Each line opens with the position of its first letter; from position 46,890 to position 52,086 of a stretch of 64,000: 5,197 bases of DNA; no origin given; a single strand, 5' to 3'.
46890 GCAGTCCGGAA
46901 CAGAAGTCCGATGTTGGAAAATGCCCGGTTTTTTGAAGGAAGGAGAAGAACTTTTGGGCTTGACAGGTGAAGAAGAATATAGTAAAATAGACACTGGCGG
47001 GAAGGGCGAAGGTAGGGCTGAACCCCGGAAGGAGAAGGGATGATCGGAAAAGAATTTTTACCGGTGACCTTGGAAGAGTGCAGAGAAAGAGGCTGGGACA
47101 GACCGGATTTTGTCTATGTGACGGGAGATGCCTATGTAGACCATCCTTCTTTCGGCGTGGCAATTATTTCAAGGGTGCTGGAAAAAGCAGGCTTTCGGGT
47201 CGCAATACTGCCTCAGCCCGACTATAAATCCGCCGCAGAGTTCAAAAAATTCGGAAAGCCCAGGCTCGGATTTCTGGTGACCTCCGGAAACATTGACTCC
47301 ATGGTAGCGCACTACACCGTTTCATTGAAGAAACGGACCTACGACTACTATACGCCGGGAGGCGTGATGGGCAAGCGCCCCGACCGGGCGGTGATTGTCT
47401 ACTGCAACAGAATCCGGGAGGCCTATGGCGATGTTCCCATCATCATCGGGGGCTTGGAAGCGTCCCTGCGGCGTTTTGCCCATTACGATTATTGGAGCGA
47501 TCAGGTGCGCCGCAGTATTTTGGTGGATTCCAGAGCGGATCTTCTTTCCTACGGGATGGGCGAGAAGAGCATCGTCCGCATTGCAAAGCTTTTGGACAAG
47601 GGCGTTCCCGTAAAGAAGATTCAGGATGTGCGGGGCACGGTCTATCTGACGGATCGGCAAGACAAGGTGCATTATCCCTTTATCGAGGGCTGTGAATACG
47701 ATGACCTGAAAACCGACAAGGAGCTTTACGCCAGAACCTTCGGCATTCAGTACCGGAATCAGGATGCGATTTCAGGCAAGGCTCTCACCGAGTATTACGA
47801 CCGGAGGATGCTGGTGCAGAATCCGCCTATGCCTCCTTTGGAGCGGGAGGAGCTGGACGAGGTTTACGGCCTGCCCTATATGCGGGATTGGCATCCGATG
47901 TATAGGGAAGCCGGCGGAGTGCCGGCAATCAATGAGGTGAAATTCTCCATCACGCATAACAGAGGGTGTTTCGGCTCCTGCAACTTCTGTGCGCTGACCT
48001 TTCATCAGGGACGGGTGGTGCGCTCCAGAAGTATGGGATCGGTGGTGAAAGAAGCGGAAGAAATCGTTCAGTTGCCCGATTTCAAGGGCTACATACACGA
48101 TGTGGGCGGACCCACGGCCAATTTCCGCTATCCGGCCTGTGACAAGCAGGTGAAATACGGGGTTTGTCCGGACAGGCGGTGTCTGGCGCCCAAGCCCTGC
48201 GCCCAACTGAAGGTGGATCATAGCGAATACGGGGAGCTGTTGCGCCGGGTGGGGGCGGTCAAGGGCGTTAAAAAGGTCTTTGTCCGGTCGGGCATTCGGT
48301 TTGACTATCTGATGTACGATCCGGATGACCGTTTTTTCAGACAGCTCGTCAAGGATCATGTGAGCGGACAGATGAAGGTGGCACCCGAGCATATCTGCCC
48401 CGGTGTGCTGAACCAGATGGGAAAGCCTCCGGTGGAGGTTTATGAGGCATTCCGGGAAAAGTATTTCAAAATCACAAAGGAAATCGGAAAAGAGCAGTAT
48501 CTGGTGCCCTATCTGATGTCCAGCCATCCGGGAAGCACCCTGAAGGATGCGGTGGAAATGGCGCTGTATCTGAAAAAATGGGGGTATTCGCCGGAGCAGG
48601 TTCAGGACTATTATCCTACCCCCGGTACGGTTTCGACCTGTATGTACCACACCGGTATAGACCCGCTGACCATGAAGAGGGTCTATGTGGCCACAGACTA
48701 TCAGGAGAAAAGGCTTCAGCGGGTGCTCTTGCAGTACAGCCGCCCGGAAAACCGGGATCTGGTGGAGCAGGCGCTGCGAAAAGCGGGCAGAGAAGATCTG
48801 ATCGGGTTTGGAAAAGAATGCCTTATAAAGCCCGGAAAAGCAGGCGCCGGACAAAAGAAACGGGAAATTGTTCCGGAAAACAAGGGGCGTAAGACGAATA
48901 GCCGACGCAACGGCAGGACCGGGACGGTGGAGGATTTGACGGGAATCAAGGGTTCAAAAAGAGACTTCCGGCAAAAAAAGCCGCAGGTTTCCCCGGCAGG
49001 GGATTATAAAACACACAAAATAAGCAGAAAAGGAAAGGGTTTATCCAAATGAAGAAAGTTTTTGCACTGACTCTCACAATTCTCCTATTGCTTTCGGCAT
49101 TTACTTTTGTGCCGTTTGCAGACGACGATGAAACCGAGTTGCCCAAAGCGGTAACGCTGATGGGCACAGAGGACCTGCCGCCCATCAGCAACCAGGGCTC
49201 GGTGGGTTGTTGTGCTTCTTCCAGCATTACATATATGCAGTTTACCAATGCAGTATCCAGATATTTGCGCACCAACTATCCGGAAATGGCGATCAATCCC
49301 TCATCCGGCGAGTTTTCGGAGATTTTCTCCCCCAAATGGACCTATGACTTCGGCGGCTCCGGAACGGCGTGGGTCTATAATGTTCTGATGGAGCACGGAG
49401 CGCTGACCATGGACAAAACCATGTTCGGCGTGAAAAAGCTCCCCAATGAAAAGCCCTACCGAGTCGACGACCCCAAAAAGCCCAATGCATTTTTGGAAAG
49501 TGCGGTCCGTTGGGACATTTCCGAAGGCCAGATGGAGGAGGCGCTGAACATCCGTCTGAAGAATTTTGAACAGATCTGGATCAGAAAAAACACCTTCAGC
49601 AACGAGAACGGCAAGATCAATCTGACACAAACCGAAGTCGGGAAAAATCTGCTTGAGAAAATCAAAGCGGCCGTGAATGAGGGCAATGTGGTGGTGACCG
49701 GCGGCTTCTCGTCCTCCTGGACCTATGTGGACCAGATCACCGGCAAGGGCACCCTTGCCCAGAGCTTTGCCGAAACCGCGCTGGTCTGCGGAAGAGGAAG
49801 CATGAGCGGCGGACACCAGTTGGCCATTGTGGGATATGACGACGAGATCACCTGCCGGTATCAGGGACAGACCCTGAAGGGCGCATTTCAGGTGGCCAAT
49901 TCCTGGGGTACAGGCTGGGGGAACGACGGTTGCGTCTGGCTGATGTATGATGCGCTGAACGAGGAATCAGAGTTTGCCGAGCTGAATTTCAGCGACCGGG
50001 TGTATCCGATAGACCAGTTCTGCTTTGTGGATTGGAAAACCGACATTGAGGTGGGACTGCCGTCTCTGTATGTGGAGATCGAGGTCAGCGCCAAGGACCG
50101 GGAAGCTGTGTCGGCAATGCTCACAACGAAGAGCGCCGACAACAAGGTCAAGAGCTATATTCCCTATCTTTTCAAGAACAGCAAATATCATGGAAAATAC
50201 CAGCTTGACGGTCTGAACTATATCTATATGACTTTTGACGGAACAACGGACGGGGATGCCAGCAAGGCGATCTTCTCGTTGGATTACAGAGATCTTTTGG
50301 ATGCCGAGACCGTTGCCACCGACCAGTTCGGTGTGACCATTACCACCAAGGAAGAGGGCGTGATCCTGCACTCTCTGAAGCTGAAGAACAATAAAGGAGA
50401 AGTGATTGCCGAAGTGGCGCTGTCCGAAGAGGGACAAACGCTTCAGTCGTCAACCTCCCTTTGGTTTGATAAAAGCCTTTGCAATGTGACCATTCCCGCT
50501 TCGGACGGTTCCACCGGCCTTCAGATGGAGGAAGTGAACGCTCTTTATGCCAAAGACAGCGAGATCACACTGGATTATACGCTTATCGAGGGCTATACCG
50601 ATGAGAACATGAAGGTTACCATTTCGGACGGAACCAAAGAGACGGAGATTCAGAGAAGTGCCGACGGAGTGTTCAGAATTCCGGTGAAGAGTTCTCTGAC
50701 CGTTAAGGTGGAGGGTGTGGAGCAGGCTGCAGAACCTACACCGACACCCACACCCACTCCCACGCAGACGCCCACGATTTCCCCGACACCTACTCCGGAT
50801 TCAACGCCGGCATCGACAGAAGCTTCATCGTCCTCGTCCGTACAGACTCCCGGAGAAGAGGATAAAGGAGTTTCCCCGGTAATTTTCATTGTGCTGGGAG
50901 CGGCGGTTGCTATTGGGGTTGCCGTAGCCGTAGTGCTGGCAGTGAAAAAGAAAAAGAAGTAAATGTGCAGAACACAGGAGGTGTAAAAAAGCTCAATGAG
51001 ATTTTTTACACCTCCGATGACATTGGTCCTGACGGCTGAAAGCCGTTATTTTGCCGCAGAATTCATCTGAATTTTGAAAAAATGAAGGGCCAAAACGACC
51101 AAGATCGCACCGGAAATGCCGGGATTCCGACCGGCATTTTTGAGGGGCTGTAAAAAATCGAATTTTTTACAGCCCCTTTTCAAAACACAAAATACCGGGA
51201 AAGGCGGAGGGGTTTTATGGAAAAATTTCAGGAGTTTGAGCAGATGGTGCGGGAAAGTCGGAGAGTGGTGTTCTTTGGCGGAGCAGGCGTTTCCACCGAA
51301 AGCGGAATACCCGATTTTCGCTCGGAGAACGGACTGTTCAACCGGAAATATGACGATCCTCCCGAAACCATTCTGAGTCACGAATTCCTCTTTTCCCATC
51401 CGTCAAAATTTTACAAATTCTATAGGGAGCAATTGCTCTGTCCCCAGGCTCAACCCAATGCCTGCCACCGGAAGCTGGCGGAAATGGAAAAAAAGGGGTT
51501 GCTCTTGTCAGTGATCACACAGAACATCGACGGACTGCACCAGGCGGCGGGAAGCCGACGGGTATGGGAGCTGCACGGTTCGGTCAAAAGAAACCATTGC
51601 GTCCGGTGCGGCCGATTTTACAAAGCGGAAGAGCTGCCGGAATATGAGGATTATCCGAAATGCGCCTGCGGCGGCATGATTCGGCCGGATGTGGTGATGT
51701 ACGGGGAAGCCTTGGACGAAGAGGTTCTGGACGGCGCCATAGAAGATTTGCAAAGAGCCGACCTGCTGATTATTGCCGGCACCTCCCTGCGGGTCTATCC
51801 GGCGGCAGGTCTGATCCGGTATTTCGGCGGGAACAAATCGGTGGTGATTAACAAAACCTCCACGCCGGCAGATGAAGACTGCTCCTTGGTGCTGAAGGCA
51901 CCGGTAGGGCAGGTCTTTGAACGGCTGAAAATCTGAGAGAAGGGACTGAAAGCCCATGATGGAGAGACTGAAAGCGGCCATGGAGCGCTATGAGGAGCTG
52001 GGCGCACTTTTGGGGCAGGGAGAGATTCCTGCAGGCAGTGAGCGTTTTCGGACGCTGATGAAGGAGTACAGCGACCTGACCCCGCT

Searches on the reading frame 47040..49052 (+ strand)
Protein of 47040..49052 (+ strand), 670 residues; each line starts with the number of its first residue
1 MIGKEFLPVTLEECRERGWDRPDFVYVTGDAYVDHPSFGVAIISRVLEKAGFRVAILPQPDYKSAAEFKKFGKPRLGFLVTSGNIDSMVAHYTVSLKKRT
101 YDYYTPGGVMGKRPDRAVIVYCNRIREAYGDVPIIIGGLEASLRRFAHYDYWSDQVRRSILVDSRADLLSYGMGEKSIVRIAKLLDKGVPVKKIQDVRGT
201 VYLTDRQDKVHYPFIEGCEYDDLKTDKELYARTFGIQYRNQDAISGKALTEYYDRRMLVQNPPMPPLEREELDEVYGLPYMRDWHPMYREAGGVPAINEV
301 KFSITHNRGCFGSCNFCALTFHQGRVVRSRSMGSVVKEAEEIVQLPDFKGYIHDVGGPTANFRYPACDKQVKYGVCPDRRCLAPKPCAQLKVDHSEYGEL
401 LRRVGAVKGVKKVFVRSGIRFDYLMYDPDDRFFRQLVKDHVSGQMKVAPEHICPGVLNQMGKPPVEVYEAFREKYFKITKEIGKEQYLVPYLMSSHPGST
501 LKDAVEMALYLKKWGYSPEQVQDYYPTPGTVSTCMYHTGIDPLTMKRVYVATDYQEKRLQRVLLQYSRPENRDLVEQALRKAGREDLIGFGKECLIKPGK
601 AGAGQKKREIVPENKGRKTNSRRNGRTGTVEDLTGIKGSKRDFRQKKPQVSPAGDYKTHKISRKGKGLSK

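Call 44: search_protein_families(library=pfam, proteins=[window:47040-49052:+], max_evalue=0.00001)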
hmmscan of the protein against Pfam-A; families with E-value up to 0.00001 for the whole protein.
window:47040-49052:+ (670 aa): 2 families
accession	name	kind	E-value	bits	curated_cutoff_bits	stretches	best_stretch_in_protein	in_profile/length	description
PF08497.15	Radical_SAM_N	-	7.5e-134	446.1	25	1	6-303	1-301/301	Radical SAM N-terminal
PF11842.13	DUF3362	-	6.3e-29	101.6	27.6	1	519-622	1-106/151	Domain of unknown function (DUF3362)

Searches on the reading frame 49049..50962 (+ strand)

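Call 9: search_protein_families(library=pfam, proteins=[window:49049-50962:+])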
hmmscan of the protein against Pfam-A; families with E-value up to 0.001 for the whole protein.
window:49049-50962:+ (637 aa): 1 family
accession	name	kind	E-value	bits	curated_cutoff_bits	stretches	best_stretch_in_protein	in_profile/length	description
PF00112.29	Peptidase_C1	-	0.00047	20.8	20.7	0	252-301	164-205/220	Papain family cysteine protease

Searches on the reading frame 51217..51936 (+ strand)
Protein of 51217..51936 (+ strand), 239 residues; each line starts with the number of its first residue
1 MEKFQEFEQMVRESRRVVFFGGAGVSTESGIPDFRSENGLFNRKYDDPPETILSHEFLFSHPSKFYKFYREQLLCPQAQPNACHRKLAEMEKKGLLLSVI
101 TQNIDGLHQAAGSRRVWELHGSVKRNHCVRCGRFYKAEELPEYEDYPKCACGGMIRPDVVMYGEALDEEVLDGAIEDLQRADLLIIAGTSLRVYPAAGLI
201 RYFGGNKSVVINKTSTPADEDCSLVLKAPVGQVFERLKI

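Call 44: search_protein_families(library=pfam, proteins=[window:51217-51936:+], max_evalue=0.00001)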
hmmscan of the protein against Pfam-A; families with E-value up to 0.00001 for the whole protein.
window:51217-51936:+ (239 aa): 1 family
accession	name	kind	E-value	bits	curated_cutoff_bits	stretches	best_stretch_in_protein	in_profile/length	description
PF02146.23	SIR2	-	6.3e-55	186.3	24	1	22-195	1-180/180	Sir2 family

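Call 61: find_encoding_contigs(protein=window:51217-51936:+, flank=1500, max_places=10)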
Protein window:51217-51936:+ (239 aa): 23 contigs read that carry it; 10 places shown.
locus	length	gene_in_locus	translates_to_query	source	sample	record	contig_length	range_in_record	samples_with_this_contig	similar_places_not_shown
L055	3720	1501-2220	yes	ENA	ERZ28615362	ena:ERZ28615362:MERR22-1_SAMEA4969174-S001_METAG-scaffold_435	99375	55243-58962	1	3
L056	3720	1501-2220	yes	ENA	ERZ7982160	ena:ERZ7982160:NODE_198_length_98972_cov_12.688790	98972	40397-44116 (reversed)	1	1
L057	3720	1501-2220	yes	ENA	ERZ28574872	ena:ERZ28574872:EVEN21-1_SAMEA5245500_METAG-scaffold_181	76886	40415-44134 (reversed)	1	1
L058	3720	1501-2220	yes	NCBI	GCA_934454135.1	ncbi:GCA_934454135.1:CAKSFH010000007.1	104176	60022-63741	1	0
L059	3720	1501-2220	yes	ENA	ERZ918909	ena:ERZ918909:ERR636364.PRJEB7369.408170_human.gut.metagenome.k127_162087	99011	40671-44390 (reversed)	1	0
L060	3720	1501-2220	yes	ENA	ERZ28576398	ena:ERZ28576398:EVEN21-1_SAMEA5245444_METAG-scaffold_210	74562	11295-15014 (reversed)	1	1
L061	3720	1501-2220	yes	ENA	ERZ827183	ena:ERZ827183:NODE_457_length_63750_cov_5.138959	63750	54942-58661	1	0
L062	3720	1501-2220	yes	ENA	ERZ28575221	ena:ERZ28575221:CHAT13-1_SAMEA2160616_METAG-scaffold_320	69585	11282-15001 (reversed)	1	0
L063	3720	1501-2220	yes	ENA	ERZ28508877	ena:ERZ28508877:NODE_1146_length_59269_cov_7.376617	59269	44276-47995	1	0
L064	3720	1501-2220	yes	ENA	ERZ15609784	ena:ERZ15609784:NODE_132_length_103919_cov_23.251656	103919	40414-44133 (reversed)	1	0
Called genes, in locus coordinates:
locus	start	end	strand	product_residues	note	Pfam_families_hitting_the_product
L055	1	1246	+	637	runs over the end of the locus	-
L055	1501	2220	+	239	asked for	PF02146:SIR2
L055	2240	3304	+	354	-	PF03462:PCRF, PF00472:RF-1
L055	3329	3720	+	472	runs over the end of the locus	PF01554:MatE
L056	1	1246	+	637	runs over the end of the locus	-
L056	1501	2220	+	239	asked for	PF02146:SIR2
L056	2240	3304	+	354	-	PF03462:PCRF, PF00472:RF-1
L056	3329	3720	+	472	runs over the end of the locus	PF01554:MatE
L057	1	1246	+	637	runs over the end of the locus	-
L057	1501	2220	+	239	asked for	PF02146:SIR2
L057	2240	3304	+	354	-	PF03462:PCRF, PF00472:RF-1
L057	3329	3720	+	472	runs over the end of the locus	PF01554:MatE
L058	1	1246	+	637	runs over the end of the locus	-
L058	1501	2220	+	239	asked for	PF02146:SIR2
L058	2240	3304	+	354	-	PF03462:PCRF, PF00472:RF-1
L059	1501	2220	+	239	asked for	PF02146:SIR2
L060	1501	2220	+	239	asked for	PF02146:SIR2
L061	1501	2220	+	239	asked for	PF02146:SIR2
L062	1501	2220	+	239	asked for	PF02146:SIR2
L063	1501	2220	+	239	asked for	PF02146:SIR2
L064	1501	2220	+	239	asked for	PF02146:SIR2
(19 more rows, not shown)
